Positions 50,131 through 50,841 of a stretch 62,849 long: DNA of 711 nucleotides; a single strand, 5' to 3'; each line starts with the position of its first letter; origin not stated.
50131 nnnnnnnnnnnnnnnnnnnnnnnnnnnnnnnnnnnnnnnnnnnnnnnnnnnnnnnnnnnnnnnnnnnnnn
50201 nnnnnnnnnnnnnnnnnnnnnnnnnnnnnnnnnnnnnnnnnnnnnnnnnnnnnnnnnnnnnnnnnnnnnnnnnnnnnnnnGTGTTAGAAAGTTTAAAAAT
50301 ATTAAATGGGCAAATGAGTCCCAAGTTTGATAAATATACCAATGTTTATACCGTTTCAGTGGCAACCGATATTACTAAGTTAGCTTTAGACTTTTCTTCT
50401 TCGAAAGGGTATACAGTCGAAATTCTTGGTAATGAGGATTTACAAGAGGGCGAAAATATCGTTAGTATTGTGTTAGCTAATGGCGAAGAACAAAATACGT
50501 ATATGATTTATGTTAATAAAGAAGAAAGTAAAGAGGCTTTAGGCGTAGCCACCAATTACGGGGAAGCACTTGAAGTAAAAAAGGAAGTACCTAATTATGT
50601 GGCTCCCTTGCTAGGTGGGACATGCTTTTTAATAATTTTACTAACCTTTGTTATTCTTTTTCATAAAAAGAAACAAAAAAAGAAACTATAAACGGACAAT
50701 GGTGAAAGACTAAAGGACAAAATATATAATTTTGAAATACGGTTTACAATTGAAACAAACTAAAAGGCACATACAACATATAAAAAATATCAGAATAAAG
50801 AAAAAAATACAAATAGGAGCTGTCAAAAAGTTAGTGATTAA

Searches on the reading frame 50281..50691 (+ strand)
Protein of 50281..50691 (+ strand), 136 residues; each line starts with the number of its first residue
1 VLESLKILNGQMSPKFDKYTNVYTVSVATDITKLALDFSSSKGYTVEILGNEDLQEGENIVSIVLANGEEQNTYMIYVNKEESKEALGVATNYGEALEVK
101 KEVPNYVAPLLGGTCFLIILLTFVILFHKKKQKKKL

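Call 39: search_protein_families(library=pfam, proteins=[window:50281-50691:+], max_evalue=10)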
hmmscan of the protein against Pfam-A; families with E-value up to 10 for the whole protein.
window:50281-50691:+ (136 aa): 2 families
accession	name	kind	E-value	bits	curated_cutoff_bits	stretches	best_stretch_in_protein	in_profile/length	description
PF12733.13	Cadherin-like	-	0.00023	22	24.2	1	12-80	9-88/89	Cadherin-like beta sandwich domain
PF21314.2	TM_ErbB1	-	0.3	11.3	27.1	1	115-135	10-31/36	Epidermal growth factor receptor transmembrane-juxtamembrane segment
